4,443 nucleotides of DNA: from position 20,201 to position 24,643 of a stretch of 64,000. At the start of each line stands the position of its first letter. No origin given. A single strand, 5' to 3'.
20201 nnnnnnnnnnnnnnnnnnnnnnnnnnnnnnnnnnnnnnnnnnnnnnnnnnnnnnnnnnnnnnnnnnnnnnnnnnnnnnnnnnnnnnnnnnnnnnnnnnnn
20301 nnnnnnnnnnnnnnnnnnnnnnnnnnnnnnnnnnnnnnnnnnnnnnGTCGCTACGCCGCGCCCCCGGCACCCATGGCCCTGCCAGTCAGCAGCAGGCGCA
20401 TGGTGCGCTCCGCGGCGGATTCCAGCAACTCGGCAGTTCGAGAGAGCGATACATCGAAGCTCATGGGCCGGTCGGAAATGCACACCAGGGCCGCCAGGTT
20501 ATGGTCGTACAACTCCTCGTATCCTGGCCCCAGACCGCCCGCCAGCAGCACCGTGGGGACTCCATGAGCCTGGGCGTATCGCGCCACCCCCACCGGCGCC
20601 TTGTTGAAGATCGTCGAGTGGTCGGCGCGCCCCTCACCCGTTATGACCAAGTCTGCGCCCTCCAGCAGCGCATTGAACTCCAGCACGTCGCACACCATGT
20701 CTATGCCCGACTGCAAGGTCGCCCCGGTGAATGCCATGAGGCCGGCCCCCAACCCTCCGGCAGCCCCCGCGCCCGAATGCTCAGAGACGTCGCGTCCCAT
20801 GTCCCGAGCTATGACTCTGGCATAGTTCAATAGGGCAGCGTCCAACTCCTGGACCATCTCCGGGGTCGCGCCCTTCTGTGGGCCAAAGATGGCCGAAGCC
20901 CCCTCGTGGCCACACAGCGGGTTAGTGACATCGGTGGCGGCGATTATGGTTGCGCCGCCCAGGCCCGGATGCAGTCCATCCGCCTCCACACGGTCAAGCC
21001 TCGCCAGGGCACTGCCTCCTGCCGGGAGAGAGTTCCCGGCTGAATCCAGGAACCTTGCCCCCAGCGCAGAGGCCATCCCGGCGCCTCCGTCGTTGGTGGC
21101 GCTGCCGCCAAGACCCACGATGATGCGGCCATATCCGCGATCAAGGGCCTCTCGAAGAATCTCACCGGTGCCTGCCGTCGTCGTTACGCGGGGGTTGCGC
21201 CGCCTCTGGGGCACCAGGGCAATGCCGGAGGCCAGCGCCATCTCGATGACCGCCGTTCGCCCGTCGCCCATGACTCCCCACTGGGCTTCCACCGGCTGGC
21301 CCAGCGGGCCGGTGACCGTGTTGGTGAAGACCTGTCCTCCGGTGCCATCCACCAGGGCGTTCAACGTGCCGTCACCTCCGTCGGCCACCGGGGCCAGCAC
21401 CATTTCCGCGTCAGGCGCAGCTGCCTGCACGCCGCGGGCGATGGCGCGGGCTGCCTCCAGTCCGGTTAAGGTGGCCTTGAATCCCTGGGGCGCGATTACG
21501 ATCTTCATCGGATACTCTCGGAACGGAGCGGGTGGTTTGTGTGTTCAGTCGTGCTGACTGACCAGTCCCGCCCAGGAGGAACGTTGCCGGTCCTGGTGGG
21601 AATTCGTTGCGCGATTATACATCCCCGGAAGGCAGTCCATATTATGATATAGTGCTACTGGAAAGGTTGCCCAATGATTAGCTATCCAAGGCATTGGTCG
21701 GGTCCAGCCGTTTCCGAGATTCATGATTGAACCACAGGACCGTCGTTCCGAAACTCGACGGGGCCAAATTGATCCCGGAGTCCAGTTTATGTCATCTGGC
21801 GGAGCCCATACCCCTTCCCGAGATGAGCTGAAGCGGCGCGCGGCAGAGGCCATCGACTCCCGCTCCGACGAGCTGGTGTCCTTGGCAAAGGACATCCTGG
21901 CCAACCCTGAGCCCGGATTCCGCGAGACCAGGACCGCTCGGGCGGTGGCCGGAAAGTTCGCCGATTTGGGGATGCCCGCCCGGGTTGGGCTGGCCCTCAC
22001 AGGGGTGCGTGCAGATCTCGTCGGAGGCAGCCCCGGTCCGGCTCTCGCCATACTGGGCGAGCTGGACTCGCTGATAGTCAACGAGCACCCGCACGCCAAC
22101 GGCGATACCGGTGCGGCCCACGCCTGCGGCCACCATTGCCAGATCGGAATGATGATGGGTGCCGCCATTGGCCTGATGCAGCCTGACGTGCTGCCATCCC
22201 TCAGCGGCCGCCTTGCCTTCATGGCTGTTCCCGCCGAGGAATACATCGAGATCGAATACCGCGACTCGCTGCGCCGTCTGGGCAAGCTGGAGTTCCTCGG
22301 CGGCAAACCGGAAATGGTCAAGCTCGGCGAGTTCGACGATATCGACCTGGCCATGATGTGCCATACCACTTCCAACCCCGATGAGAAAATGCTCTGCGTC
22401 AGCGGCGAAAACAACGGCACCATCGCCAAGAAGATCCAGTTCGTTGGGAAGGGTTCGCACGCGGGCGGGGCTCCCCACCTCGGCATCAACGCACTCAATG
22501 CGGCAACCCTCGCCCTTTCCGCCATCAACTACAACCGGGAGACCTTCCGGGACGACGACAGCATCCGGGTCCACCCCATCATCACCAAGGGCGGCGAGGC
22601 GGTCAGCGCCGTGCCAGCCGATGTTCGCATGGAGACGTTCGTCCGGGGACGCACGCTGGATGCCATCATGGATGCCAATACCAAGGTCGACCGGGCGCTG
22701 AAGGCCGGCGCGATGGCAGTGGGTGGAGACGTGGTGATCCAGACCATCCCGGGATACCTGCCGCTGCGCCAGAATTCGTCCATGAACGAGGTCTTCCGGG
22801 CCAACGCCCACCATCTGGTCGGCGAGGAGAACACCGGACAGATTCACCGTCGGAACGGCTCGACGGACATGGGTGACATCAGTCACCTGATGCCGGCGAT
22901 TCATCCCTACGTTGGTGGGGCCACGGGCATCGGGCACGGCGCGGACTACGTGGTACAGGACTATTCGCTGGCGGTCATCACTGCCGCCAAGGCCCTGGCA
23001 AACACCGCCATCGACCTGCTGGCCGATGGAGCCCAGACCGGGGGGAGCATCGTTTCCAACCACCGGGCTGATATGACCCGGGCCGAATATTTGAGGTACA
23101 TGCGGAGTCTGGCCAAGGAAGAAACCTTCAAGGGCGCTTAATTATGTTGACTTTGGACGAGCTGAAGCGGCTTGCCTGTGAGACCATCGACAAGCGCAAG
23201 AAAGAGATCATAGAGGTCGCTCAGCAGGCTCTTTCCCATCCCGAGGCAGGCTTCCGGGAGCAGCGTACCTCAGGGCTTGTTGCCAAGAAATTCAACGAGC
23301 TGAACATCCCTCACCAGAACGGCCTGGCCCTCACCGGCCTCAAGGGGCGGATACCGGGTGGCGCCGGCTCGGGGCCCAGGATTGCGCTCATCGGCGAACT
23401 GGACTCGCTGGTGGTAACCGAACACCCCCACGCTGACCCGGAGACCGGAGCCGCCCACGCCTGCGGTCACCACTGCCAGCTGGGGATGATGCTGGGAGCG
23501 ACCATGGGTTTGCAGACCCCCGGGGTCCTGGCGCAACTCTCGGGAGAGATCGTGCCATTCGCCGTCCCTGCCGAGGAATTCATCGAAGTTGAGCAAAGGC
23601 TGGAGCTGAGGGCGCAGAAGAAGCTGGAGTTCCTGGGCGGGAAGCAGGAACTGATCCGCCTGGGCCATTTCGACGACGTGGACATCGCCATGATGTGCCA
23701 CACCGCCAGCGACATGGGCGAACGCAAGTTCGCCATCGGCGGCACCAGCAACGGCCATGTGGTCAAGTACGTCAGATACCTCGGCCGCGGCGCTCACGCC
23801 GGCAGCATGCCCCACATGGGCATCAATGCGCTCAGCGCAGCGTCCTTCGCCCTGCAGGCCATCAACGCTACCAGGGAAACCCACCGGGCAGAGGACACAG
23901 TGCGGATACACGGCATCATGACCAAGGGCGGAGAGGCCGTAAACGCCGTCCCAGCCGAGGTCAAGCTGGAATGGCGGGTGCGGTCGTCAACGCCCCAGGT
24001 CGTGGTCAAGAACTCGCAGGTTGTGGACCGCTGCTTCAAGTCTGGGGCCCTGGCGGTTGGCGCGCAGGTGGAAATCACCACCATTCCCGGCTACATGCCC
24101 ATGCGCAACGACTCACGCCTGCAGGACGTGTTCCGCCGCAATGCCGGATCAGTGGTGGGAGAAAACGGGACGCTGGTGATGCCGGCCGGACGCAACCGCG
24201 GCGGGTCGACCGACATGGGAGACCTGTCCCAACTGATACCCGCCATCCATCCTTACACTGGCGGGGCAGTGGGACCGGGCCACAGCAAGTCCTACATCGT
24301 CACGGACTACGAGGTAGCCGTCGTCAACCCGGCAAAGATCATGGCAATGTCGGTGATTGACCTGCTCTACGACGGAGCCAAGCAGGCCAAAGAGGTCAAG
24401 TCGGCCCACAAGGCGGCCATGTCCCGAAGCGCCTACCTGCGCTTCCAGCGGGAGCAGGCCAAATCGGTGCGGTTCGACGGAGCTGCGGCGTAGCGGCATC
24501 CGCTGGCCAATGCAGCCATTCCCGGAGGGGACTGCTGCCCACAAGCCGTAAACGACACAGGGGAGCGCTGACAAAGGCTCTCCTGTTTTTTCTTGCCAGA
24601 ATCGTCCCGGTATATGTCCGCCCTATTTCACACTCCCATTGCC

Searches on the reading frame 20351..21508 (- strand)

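Call 82: search_protein_families(library=pfam, proteins=[window:20351-21508:-], max_evalue=0.0001)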
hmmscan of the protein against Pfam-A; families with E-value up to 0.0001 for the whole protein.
window:20351-21508:- (385 aa): 1 family
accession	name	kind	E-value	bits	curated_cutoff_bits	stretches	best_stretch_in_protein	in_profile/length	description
PF02595.20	Gly_kinase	-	4e-141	470.7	23.3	1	3-373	1-371/372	Glycerate kinase family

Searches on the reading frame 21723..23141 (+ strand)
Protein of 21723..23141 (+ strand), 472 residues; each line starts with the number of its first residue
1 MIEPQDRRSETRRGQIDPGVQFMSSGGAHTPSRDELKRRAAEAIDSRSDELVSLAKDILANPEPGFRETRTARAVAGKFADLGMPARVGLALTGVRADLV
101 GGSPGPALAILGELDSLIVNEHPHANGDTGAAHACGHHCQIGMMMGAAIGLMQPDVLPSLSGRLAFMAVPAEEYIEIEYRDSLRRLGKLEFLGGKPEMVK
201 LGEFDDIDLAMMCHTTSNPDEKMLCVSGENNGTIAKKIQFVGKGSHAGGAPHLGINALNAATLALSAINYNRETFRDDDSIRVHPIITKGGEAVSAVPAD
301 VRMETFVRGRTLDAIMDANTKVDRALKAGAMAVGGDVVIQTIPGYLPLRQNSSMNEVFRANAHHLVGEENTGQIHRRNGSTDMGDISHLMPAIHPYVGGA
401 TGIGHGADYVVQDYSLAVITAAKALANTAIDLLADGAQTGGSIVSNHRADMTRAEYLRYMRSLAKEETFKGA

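Call 82: search_protein_families(library=pfam, proteins=[window:21723-23141:+], max_evalue=0.0001)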
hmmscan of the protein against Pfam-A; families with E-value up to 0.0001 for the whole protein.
window:21723-23141:+ (472 aa): 2 families
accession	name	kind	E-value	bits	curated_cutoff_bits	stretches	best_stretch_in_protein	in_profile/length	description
PF01546.33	Peptidase_M20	-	1e-07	32.5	24.6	1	112-409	4-186/206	Peptidase family M20/M25/M40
PF07687.19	M20_dimer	-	3e-07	30.8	21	1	231-327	4-100/107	Peptidase dimerisation domain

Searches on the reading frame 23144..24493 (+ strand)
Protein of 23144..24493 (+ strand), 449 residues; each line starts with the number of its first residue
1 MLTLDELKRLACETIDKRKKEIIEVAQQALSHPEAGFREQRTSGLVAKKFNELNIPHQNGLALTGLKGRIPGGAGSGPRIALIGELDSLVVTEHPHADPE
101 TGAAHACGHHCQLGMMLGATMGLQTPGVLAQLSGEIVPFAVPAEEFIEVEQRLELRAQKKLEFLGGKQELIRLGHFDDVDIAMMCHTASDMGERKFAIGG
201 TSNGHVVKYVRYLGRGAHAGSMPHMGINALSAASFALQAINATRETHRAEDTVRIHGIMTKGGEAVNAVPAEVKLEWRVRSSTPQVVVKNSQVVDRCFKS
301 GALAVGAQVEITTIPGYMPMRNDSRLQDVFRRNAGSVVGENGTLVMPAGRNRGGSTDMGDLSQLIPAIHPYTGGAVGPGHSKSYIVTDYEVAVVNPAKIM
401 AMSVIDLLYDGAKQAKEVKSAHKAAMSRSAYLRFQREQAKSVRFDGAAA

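Call 82: search_protein_families(library=pfam, proteins=[window:23144-24493:+], max_evalue=0.0001)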
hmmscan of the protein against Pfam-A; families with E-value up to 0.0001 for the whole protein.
window:23144-24493:+ (449 aa): 2 families
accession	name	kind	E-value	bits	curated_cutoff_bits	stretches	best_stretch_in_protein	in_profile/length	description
PF07687.19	M20_dimer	-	8.4e-09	35.8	21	1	212-286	13-87/107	Peptidase dimerisation domain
PF01546.33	Peptidase_M20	-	2.4e-07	31.3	24.6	1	83-379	3-177/206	Peptidase family M20/M25/M40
